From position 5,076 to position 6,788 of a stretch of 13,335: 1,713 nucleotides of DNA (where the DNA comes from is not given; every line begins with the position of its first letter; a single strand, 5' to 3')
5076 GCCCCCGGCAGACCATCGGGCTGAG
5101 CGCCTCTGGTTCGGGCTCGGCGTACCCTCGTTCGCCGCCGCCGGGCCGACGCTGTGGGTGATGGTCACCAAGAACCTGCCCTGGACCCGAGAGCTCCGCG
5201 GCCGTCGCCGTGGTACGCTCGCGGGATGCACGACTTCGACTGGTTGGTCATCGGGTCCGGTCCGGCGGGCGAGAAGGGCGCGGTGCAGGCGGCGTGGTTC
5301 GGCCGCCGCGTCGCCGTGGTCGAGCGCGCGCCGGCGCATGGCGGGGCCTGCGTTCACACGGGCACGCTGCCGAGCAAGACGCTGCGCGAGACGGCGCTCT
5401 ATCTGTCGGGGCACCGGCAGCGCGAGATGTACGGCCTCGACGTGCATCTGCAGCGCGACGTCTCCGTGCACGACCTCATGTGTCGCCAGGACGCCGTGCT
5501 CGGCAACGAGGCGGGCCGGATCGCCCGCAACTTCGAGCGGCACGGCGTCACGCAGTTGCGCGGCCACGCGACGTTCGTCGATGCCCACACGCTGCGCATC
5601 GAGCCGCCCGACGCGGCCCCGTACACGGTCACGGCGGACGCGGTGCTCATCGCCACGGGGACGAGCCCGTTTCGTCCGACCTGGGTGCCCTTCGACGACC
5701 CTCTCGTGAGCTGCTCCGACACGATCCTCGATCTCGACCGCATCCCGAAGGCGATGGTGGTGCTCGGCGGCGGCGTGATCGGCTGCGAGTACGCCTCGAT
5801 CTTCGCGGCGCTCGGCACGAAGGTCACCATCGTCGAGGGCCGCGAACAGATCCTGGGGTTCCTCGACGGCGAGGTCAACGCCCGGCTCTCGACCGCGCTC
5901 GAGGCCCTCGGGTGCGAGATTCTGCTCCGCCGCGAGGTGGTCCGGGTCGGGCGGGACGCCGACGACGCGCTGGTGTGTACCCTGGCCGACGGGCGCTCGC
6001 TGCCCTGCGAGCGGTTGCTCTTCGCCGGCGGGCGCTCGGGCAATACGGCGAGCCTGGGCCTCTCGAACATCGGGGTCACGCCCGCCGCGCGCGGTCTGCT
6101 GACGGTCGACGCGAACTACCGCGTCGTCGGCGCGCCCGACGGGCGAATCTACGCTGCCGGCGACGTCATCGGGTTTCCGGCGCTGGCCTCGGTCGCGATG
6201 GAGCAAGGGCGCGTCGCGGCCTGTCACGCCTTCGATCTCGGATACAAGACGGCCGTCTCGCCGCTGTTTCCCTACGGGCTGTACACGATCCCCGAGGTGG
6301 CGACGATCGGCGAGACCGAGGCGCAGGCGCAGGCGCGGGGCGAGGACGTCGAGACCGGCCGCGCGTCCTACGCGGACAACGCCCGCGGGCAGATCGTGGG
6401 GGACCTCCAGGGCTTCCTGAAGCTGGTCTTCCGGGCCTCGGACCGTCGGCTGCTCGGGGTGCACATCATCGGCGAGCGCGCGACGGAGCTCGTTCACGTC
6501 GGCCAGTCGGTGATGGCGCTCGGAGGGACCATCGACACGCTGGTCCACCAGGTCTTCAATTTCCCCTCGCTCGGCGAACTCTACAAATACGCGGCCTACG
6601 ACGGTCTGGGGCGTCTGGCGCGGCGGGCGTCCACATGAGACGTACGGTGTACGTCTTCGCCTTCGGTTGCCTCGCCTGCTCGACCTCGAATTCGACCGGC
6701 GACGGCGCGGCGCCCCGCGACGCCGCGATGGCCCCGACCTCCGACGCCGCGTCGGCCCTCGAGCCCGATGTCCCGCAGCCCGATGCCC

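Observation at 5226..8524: sthA translationally coupled (ATGA) to a CotH-family kinase-like lipoprotein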

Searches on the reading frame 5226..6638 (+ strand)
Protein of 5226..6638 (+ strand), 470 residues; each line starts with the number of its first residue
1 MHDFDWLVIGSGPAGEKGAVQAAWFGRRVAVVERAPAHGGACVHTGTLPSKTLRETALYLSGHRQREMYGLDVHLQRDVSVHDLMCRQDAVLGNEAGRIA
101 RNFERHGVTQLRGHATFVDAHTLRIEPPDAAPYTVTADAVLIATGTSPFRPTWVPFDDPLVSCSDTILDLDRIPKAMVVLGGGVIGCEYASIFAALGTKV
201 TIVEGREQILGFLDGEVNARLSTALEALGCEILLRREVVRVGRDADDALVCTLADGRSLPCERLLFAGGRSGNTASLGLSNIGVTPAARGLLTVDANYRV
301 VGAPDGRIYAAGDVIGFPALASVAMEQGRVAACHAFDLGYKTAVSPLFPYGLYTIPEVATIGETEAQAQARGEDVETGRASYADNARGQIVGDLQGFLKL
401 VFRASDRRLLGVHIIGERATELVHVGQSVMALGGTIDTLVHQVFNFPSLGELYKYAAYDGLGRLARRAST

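Call 7: search_protein_families(library=pfam, proteins=[window:5226-6638:+], max_evalue=0.01)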
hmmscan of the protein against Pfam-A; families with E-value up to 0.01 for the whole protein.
window:5226-6638:+ (470 aa): 9 families
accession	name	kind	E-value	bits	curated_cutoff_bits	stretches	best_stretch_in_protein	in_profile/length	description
PF07992.20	Pyr_redox_2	-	2.4e-47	162.2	26.1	1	5-328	2-291/291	Pyridine nucleotide-disulphide oxidoreductase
PF02852.28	Pyr_redox_dim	-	9.7e-25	87.4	25.3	1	349-456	2-109/110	Pyridine nucleotide-disulphide oxidoreductase, dimerisation domain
PF00070.33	Pyr_redox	-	3.6e-19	69.5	22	1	177-248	2-73/82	Pyridine nucleotide-disulphide oxidoreductase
PF03486.20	HI0933_like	-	2.8e-08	33.9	50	0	5-45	2-42/244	HI0933-like protein Rossmann domain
PF12831.13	FAD_oxidored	-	1.8e-06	28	27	1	5-52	1-48/416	FAD dependent oxidoreductase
PF01262.27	AlaDh_PNT_C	-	2e-05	24.5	23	1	176-223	30-78/214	Alanine dehydrogenase/PNT, C-terminal domain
PF00890.30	FAD_binding_2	-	0.00016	21.4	20.4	1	5-42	1-38/414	FAD binding domain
PF13738.12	Pyr_redox_3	-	0.0002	21.1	30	0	134-269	122-266/305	Pyridine nucleotide-disulphide oxidoreductase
PF02737.24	3HCDH_N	-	0.00023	21.6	22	0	178-224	3-49/180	3-hydroxyacyl-CoA dehydrogenase, NAD binding domain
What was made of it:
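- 5226..6638 (+): sthA, soluble Si-specific NAD(P)+ transhydrogenase, 470 aa. Pfam finds Pyr_redox_2, Pyr_redox and Pyr_redox_dim (call 7).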

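Call 8: search_protein_families(library=ncbifam, proteins=[window:5226-6638:+], max_evalue=0.01)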
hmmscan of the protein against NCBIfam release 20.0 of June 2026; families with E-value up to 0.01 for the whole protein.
window:5226-6638:+ (470 aa): 81 families (the best 25 are shown)
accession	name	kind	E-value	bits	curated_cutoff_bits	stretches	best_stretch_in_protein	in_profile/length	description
NF003585.0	PRK05249.1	equivalog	2.7e-162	540.6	465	1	2-465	5-462/464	Si-specific NAD(P)(+) transhydrogenase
TIGR01350.1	lipoamide_DH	equivalog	2.3e-101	339.8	408.8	1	4-461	2-455/461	dihydrolipoyl dehydrogenase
TIGR02053.1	MerA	equivalog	8.4e-77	259.1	454.45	1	5-457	2-450/465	mercury(II) reductase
NF005883.0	PRK07845.1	equivalog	9.7e-71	239.1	479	1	7-450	6-449/466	NAD(P)H-quinone dehydrogenase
NF004776.0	PRK06116.1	equivalog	9.6e-69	232.5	480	1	2-425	3-418/450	glutathione-disulfide reductase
NF005884.0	PRK07846.1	equivalog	3.2e-67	227.1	501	1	1-454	1-445/454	mycothione reductase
NF004992.0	PRK06370.1-4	equivalog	7.1e-66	222.5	629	1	2-453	3-448/459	FAD-containing oxidoreductase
NF004946.0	PRK06292.2-4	subfamily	2.5e-63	214.5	634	1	1-459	1-469/487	dihydrolipoyl dehydrogenase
TIGR01424.1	gluta_reduc_2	equivalog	2.5e-63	214.2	606.05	1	2-439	1-428/446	glutathione-disulfide reductase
NF004943.0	PRK06292.2-1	equivalog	2.6e-63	214.4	432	1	1-457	1-452/456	dihydrolipoyl dehydrogenase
NF004991.0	PRK06370.1-3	subfamily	1e-62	212.3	620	1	3-457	35-484/509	FAD-containing oxidoreductase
TIGR03452.1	mycothione_red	equivalog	6.7e-60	203.2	635.65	1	3-455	2-447/452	mycothione reductase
NF004947.0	PRK06292.2-5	equivalog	5.6e-59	200.3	592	1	1-459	1-457/474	dihydrolipoyl dehydrogenase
NF010311.1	PRK13748.1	subfamily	2.6e-58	198.3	600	1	7-457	101-545/560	mercury(II) reductase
NF040477.1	chlor_oxi_RclA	equivalog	9.4e-58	195.9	740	1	1-451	1-431/441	reactive chlorine resistance oxidoreductase RclA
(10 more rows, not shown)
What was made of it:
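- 5226..6638 (+): NCBIfam NF003585 scores 540.6 bits against a cut-off of 465 (call 8).
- On SthA (Si-specific NAD(P)+ transhydrogenase, NCBIfam NF003585): The next best model, Lpd, is below its own cut-off (call 8).
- Checked: Gene 1 is SthA: it scores 540.6 bits against the NCBIfam equivalog NF003585, whose cut-off is 465 (call 8).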

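Call 42: find_homologous_proteins(query=window:5226-6635:+, max_evalue=1e-100)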
Query window:5226-6635:+ (470 aa): 7820 proteins with E <= 1e-100 among 8000 candidates; the best 120 are listed.
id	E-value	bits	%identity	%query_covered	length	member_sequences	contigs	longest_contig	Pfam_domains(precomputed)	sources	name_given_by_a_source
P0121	0.0e+0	1052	100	100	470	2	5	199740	PF02852.29,PF07992.21,PF00070.34,PF03486.21,PF01262.28,PF12831.14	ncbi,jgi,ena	jgi:NAD(P) transhydrogenase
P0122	5.8e-273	924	88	100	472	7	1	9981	PF02852.29,PF07992.21,PF00070.34,PF03486.21,PF12831.14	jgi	jgi:NAD(P) transhydrogenase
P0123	2.7e-258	876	83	99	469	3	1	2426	PF02852.29,PF07992.21,PF00070.34,PF13738.13,PF03486.21,PF01262.28,PF12831.14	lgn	-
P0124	1.3e-229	781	75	100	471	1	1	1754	PF02852.29,PF07992.21,PF00070.34,PF13738.13,PF03486.21,PF12831.14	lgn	-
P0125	3.0e-216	737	71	99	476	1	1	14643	PF13450.13,PF00890.31,PF02852.29,PF07992.21,PF00070.34,PF03486.21,PF01262.28,PF12831.14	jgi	jgi:NAD(P) transhydrogenase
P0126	1.8e-212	724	72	100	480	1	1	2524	PF13450.13,PF00890.31,PF02852.29,PF07992.21,PF00070.34,PF03486.21,PF12831.14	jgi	jgi:NAD(P) transhydrogenase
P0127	4.4e-211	720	69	99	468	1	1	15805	PF00890.31,PF02852.29,PF07992.21,PF00070.34,PF03486.21,PF12831.14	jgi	jgi:NAD(P) transhydrogenase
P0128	8.3e-211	719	69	100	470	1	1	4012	PF00890.31,PF02852.29,PF07992.21,PF00070.34,PF13738.13,PF03486.21,PF12831.14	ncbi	-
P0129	9.1e-209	712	69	100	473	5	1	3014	PF02852.29,PF07992.21,PF00070.34,PF03486.21,PF12831.14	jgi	jgi:NAD(P) transhydrogenase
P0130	2.5e-208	711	70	100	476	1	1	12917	PF13450.13,PF02852.29,PF07992.21,PF00070.34,PF03486.21,PF12831.14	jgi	jgi:NAD(P) transhydrogenase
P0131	2.9e-208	711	69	99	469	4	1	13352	PF00890.31,PF02852.29,PF07992.21,PF00070.34,PF13738.13,PF03486.21,PF12831.14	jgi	jgi:NAD(P) transhydrogenase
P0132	3.2e-208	710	69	100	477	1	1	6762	PF13450.13,PF02852.29,PF07992.21,PF00070.34,PF13738.13,PF03486.21,PF01262.28,PF01134.29,PF12831.14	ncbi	-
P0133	6.7e-208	709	69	99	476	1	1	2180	PF00890.31,PF02852.29,PF07992.21,PF00070.34,PF03486.21,PF12831.14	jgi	jgi:NAD(P) transhydrogenase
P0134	1.0e-207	709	68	100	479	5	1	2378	PF13450.13,PF02852.29,PF07992.21,PF00070.34,PF03486.21,PF12831.14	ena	-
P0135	1.0e-207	709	69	100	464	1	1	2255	PF00890.31,PF02852.29,PF07992.21,PF00070.34,PF03486.21,PF12831.14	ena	-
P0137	2.7e-207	707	71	99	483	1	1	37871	PF00890.31,PF02852.29,PF07992.21,PF00070.34,PF13738.13,PF03486.21,PF01262.28,PF12831.14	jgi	jgi:NAD(P) transhydrogenase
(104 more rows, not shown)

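Call 43: find_encoding_contigs(protein=P0122, flank=5000, max_places=2)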
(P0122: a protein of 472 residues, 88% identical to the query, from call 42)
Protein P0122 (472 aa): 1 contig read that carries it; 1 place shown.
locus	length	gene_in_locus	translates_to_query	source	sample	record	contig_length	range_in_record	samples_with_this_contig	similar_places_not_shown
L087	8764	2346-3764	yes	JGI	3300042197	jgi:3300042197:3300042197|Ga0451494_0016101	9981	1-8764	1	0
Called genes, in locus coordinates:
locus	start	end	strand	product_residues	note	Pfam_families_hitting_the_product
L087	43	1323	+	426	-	PF12867:DinB_2 (weak), PF03781:FGE-sulfatase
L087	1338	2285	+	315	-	PF10017:Methyltransf_33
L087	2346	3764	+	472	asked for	PF03486:HI0933_like (faint), PF07992:Pyr_redox_2, PF12831:FAD_oxidored (weak), PF00070:Pyr_redox, PF02852:Pyr_redox_dim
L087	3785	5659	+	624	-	PF08757:CotH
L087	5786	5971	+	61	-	-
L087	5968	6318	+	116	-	-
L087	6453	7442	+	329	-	PF04706:Dickkopf_N (weak)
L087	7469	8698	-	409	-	PF07690:MFS_1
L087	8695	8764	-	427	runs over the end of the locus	PF17795:Vault_3 (weak), PF11978:MVP_shoulder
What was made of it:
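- In L087 the gene caller chose an ATG 21 nt downstream of the sthA stop (call 43).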

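Call 44: find_encoding_contigs(protein=P0123, flank=5000, max_places=2)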
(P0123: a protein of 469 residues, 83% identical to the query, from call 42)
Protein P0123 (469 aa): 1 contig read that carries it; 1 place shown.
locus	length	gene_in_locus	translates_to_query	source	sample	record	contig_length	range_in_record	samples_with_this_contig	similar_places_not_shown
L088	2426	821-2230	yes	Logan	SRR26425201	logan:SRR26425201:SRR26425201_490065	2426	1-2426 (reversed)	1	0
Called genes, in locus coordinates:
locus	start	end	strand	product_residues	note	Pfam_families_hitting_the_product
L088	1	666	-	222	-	?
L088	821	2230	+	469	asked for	PF01262:AlaDh_PNT_C (faint), PF03486:HI0933_like (faint), PF07992:Pyr_redox_2, PF12831:FAD_oxidored (weak), PF13738:Pyr_redox_3 (faint), PF00070:Pyr_redox, PF02852:Pyr_redox_dim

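Call 45: find_encoding_contigs(protein=P0125, flank=5000, max_places=2)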
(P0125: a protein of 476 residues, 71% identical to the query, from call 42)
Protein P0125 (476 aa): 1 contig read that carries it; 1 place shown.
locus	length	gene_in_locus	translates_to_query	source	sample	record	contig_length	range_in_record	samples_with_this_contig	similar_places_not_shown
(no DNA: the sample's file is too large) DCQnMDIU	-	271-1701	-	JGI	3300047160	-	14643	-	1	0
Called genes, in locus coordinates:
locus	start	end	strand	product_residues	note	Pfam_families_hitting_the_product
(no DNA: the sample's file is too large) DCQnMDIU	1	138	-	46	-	?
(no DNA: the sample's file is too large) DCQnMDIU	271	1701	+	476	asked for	PF00890:FAD_binding_2 (weak), PF01262:AlaDh_PNT_C (faint), PF03486:HI0933_like (faint), PF07992:Pyr_redox_2, PF12831:FAD_oxidored (weak), PF13450:NAD_binding_8 (faint), PF00070:Pyr_redox, PF02852:Pyr_redox_dim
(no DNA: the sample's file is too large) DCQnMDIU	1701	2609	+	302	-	PF02558:ApbA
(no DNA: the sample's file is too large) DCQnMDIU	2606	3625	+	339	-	PF01208:URO-D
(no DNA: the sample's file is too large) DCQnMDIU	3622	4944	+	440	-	PF00890:FAD_binding_2 (weak), PF01266:DAO, PF01593:Amino_oxidase, PF03486:HI0933_like (faint), PF07992:Pyr_redox_2 (faint), PF13450:NAD_binding_8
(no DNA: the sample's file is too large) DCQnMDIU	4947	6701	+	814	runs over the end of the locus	PF03176:MMPL, PF12349:Sterol-sensing (faint), PF03176:MMPL, PF02460:Patched (weak)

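Call 70: find_encoding_contigs(protein=P0137, flank=4000, max_places=1)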
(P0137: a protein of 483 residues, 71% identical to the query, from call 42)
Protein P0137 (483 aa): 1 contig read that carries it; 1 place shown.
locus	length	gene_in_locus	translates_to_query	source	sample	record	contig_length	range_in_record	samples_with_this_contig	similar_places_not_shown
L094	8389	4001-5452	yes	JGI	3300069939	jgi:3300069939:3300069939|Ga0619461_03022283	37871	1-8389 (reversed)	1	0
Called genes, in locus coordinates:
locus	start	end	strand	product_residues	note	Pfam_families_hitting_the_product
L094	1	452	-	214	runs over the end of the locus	PF00702:Hydrolase, PF12710:HAD, PF13419:HAD_2, PF13242:Hydrolase_like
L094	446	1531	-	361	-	PF01757:Acyl_transf_3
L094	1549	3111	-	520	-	PF07494:Reg_prop (faint)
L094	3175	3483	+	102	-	PF00111:Fer2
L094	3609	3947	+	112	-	-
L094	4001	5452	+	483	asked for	PF00890:FAD_binding_2 (weak), PF01262:AlaDh_PNT_C (faint), PF03486:HI0933_like (faint), PF07992:Pyr_redox_2, PF12831:FAD_oxidored (weak), PF13738:Pyr_redox_3 (faint), PF00070:Pyr_redox, PF02852:Pyr_redox_dim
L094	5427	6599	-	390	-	PF06609:TRI12 (weak), PF07690:MFS_1, PF12832:MFS_1_like (weak), PF00083:Sugar_tr, PF13347:MFS_2, PF12832:MFS_1_like (weak), PF07690:MFS_1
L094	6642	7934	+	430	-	-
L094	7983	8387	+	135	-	?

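Call 71: find_encoding_contigs(protein=P0127, flank=4000, max_places=1)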
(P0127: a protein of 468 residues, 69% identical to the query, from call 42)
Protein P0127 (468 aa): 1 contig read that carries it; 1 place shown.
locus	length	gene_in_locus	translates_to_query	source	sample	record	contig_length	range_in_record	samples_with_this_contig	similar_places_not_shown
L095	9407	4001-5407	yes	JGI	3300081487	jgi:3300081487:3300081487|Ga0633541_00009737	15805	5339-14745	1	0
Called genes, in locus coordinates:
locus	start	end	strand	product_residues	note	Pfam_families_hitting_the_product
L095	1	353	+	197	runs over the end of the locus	PF02245:Pur_DNA_glyco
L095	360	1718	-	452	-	PF07494:Reg_prop (faint)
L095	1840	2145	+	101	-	PF00111:Fer2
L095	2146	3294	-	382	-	-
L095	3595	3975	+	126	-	-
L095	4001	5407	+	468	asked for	PF00890:FAD_binding_2 (weak), PF03486:HI0933_like (faint), PF07992:Pyr_redox_2, PF12831:FAD_oxidored (weak), PF00070:Pyr_redox, PF02852:Pyr_redox_dim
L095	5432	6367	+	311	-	PF02558:ApbA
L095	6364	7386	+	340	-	PF01208:URO-D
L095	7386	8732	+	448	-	PF00890:FAD_binding_2 (weak), PF01593:Amino_oxidase, PF13450:NAD_binding_8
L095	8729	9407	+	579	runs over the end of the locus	?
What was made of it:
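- Closest known: Escherichia coli SthA. Different: In more distant Myxococcota its usual neighbours are a Fer2 gene, a small ORF and ApbA/URO-D genes (calls 45, 70, 71).
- Those at 69-71% are followed by ApbA and URO-D genes or a convergent MFS gene (calls 45, 70, 71).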
